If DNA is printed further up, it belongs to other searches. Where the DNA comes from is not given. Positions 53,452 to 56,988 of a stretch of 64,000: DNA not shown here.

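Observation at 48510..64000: Inverted duplication of a three-gene module: large secreted protein, secreted TPR-like protein and HEAT-repeat single-TM protein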

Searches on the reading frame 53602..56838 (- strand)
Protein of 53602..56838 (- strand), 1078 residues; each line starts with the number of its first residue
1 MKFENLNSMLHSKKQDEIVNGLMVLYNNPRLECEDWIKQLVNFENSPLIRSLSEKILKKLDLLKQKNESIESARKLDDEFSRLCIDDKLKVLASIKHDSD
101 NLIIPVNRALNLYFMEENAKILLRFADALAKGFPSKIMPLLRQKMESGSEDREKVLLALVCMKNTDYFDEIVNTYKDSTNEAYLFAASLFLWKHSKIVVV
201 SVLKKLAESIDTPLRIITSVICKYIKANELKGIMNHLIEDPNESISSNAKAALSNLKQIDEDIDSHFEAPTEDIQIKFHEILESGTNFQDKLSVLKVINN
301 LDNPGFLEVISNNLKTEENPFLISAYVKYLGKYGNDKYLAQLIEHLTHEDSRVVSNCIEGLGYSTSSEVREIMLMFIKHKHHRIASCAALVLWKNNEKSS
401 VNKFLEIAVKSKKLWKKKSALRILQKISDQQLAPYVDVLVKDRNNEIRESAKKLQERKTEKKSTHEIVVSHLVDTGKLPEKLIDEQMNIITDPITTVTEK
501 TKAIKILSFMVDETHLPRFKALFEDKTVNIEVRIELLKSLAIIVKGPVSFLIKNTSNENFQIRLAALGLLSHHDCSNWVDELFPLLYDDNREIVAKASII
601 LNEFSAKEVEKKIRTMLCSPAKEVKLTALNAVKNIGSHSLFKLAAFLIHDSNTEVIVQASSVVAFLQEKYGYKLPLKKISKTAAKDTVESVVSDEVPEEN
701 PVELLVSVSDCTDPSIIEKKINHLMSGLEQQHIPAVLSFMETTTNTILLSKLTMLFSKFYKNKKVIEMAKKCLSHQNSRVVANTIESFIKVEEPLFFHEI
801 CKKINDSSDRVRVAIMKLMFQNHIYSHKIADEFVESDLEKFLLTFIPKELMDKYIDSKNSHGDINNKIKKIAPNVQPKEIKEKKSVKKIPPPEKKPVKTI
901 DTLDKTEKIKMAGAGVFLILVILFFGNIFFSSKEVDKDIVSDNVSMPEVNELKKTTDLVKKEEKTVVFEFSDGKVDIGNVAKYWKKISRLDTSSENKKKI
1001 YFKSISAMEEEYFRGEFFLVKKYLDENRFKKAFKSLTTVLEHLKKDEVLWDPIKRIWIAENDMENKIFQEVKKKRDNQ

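Call 7: search_protein_families(library=pfam, proteins=[window:53602-56838:-], max_evalue=0.01)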
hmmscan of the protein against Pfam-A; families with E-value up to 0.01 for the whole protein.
window:53602-56838:- (1078 aa): 3 families
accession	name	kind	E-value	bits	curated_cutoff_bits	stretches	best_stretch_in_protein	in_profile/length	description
PF13646.12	HEAT_2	-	7e-20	71.5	27.7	3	312-385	6-79/88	HEAT repeats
PF12717.13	Cnd1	-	5.9e-09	36.6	26.4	1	224-261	53-90/162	non-SMC mitotic condensation complex subunit 1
PF02985.28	HEAT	-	2.2e-08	34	23.5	0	613-638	5-30/31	HEAT repeat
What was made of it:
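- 53602..56838 (-): HEAT1: 1078 aa. It has about 850 aa of cytoplasmic HEAT solenoid, a Lys/Pro-rich linker, one TM segment (912-930) and a periplasmic helical domain of about 110 aa ending in a beta-hairpin (YFRGEFF...LWDP). Pfam HEAT_2 at 71.5 bits (call 7).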

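Call 8: search_protein_families(library=ncbifam, proteins=[window:53602-56838:-], max_evalue=0.01)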
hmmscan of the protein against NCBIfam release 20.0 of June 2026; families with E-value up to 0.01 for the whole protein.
window:53602-56838:- (1078 aa): 2 families
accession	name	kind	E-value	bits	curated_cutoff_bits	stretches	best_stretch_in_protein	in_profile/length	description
NF045915.1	PhycobilmeDegNblB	equivalog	8.1e-12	45.1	300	1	280-388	105-212/214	phycobilisome degradation protein NblB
TIGR03891.1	thiopep_ocin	subfamily_domain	0.005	16.8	48.45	0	324-471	87-236/263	thiopeptide-type bacteriocin biosynthesis protein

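Call 16: find_homologous_proteins(query=window:53602-56838:-)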
Query window:53602-56838:- (1078 aa): 3 proteins with E <= 0.001 among 8000 candidates.
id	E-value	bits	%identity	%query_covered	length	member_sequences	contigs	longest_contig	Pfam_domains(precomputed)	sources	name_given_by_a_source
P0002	0.0e+0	1094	50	100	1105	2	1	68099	PF13646.13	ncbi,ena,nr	ncbi:hypothetical protein KAJ27_05750, partial [bacterium]|nr:hypothetical protein [bacterium]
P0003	3.3e-215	736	38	100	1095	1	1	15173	PF12717.14,PF02985.29,PF13646.13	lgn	-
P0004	1.1e-159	552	32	100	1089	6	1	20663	PF13646.13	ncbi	-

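Call 17: find_encoding_contigs(protein=P0003, flank=10000)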
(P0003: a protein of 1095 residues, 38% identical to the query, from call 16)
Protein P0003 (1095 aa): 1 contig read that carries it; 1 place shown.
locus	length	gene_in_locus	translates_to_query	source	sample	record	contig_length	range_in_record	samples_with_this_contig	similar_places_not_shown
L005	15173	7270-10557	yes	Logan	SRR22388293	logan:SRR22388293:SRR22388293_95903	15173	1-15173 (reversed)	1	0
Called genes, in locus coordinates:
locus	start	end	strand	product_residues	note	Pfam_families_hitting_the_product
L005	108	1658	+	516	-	PF00072:Response_reg, PF00512:HisKA, PF02518:HATPase_c, PF00072:Response_reg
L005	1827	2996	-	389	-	-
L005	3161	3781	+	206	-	PF09335:VTT_dom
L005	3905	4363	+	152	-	-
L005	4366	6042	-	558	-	PF00962:A_deaminase (faint)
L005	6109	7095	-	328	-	PF00482:T2SSF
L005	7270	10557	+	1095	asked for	PF02985:HEAT (faint), PF12717:Cnd1 (faint), PF13646:HEAT_2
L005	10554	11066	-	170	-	-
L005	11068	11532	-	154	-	PF07963:N_methyl (weak)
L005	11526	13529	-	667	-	-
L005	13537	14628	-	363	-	PF13432:TPR_16 (faint), PF12895:ANAPC3 (faint), PF13174:TPR_6 (faint), PF13428:TPR_14 (faint), PF14559:TPR_19 (faint)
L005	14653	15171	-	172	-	?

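Call 18: find_encoding_contigs(protein=P0004, flank=10000)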
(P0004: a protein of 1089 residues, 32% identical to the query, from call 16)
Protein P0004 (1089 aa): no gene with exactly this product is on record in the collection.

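Call 27: search_protein_families(library=ncbifam, proteins=[L005:6109-7095:-, L005:4366-6042:-], max_evalue=0.01)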
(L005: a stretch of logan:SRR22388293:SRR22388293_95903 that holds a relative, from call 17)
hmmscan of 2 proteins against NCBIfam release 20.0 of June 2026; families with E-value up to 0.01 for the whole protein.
L005:6109-7095:- (328 aa): 6 families
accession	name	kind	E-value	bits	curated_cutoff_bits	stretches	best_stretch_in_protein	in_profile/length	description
TIGR02120.1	GspF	equivalog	5.4e-21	75.3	424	2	48-120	110-181/401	type II secretion system inner membrane protein GspF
NF007861.0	PRK10573.1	equivalog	7.6e-20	71.3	401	2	8-118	62-175/401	protein transport protein HofC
NF052607.1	T4PiliAsmPilCThrm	equivalog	1.6e-12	47.2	700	1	34-303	99-383/406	type IV pilus assembly protein PilC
NF041012.2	T4P_ComGB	equivalog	1.2e-10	41.2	240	1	8-307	4-316/332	competence type IV pilus assembly protein ComGB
NF052606.1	T4PiliAsmPilCMyx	equivalog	1.3e-10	40.7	700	1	48-311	127-404/419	type IV pilus assembly protein PilC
NF047826.1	T3SSXpsF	equivalog_domain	2e-09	36.7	650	1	9-312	70-391/405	type II secretion system protein XpsF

L005:4366-6042:- (558 aa): 8 families
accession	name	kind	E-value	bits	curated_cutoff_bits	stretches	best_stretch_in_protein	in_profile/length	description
TIGR01430.1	aden_deam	equivalog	4e-09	35.9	216.55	1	448-507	220-278/323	adenosine deaminase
NF006848.0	PRK09358.1-3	equivalog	2.4e-07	30.4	426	1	441-512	215-283/325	adenosine deaminase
NF006850.0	PRK09358.1-6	equivalog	1.7e-05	23.8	419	1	450-501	226-276/334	adenosine deaminase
NF006847.0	PRK09358.1-2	equivalog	3.2e-05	22.9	412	1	454-517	255-317/364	adenosine deaminase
NF006856.0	PRK09358.3-3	equivalog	7.7e-05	22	510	1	450-516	227-292/316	adenosine deaminase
NF005552.0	PRK07213.1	equivalog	0.0016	17.4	294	1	420-530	214-319/382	chlorohydrolase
NF006854.0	PRK09358.3-1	equivalog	0.0028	16.8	530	0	450-512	233-294/344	adenosine deaminase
NF006549.0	PRK09045.1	equivalog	0.0082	14.8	540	0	434-501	250-311/444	TRZ/ATZ family hydrolase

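Call 33: find_related_loci(query=A1, collection=genome_contigs, flank=10000)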
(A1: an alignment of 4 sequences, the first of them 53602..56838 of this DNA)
Query A1 (1078 aa) in genome_contigs; peptide patterns used: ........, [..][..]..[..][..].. (x = any residue, [..] = any of these).
81 stretches matched a pattern, but none encodes a relative of the query by tblastn (E <= 1e-3).

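Call 35: find_related_loci(query=A1, collection=metagenome_contigs, flank=10000)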
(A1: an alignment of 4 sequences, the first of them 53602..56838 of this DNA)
Query A1 (1078 aa) in metagenome_contigs; peptide patterns used: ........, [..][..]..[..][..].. (x = any residue, [..] = any of these).
181 stretches matched a pattern, but none encodes a relative of the query by tblastn (E <= 1e-3).
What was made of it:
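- Tried and rejected: Scans with the HEAT alignment found nothing in genome contigs or metagenome contigs (calls 33, 35).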

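Call 38: find_encoding_contigs(protein=P0009, flank=10000)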
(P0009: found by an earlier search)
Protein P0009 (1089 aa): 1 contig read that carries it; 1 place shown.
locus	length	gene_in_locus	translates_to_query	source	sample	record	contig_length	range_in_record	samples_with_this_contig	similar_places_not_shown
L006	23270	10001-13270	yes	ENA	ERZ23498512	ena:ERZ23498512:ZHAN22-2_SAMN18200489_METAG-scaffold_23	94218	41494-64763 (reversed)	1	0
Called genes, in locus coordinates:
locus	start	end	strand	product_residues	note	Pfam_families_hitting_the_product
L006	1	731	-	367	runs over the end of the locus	PF04055:Radical_SAM, PF13186:SPASM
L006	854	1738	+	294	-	PF03796:DnaB_C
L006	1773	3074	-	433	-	-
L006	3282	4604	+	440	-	PF00919:UPF0004, PF04055:Radical_SAM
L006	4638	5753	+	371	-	PF04015:DUF362, PF00037:Fer4 (weak), PF12797:Fer4_2 (faint), PF12837:Fer4_6 (faint), PF12838:Fer4_7, PF13187:Fer4_9, PF13237:Fer4_10 (weak), PF14697:Fer4_21 (weak), +2 more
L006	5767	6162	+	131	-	PF01894:YjbQ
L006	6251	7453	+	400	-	PF04748:Polysacc_deac_2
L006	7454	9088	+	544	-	PF00149:Metallophos, PF02872:5_nucleotid_C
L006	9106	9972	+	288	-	PF04055:Radical_SAM, PF13353:Fer4_12 (faint)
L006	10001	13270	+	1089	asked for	PF13646:HEAT_2 (faint)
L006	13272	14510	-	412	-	PF14559:TPR_19 (faint)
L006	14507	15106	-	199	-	PF14559:TPR_19 (weak)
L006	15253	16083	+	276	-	-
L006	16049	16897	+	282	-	-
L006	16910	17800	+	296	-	-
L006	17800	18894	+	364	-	-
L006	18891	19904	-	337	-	-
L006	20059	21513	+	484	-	-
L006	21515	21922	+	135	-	-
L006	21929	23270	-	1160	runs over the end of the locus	-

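Call 62: search_protein_families(library=padloc, proteins=[window:53602-56838:-], max_evalue=0.01)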
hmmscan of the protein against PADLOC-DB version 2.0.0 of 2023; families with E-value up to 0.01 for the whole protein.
window:53602-56838:- (1078 aa): 1 family
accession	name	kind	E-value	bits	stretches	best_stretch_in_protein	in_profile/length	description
PDLC02919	HEAT-ARM_XIII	-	2e-06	23.5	0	292-449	310-464/1972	-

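Call 63: search_protein_families(library=phrogs, proteins=[window:53602-56838:-], max_evalue=0.01)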
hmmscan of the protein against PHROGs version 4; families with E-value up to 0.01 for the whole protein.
window:53602-56838:- (1078 aa): 0 families

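Call 90: predict_structure(alignment_id=A1)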
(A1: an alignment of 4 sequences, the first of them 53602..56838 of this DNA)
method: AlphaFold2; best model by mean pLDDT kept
length: 1078 residues; sequences in the alignment: 4
mean_pLDDT: 71.8   pTM: 0.30
mean pLDDT of the five models: 71.8, 68.2, 67.4, 66.3, 64.0
residues with pLDDT >= 90: 125; 70-90: 623; 50-70: 125; < 50: 205
segments of 3 or more residues with pLDDT < 50: 68-89, 95-102, 257-269, 459-465, 675-699, 850-963, 968-975
pLDDT, mean of each block of 10 residues (from residue 1): 76 85 84 85 77 87 60 32 41 48 64 78 78 71 78 88 83 89 90 80 88 87 80 85 81 58 34 75 80 80 82 88 91 85 90 91 84 91 92 88 92 90 84 87 86 66 48 54 81 80 81 80 85 89 78 90 91 84 89 87 85 85 87 85 82 74 79 47 25 35 68 74 78 81 84 88 88 89 90 84 75 84 79 69 62 40 38 31 29 28 29 34 31 24 25 26 43 50 74 76 74 67 84 84 70 64 67 59
secondary structure, 60 per line:
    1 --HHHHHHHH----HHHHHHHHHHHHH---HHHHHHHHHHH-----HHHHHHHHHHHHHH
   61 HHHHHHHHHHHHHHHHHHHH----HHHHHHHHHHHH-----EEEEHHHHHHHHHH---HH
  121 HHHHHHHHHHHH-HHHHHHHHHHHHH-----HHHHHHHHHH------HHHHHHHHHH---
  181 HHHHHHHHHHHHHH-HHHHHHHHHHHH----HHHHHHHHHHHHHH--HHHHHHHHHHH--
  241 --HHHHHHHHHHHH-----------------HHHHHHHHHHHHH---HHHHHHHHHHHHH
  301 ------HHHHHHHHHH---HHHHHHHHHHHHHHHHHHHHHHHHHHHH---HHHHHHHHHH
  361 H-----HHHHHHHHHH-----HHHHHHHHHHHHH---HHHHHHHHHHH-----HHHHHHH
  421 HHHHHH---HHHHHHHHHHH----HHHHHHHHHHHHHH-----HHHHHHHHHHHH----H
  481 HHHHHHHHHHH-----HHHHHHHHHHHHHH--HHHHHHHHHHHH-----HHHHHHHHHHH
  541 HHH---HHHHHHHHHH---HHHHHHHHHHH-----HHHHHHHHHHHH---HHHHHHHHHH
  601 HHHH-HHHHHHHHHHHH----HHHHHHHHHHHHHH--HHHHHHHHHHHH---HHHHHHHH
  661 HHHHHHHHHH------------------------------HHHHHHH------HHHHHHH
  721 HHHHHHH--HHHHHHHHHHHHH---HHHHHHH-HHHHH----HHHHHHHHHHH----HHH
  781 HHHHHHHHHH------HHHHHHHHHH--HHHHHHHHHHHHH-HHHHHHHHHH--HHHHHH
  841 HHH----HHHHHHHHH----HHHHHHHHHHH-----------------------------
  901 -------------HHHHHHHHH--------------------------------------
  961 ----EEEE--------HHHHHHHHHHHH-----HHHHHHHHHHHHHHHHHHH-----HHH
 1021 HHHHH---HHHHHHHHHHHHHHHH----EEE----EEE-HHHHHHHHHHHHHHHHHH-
elements in order (helices of 4 or more, strands of 3 or more residues): H3-10 H15-27 H31-41 H47-80 H85-96 E102-105 H106-115 H119-132 H134-146 H152-161 H168-177 H181-194 H196-207 H212-225 H228-238 H243-254 H272-284 H288-300 H307-316 H320-347 H351-361 H367-376 H382-394 H398-408 H414-426 H430-440 H445-458 H464-475 H480-491 H497-510 H513-524 H530-543 H547-556 H560-570 H576-587 H591-604 H606-617 H622-635 H638-649 H653-670 H701-707 H714-727 H730-742 H746-752 H754-758 H763-773 H778-790 H797-806 H809-821 H823-832 H835-843 H848-856 H861-871 H914-922 E965-968 H977-988 H994-1012 H1018-1025 H1029-1044 E1049-1051 E1056-1058 H1060-1077
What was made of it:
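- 53602..56838 (-): AF2 mean pLDDT 71.8, with solenoid blocks at 80-92 and the C-terminal domain around 70-84 (call 90).
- On HEAT repeat proteins: The AF2 model shows paired-helix repeats with pLDDT 80-92 (call 90).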
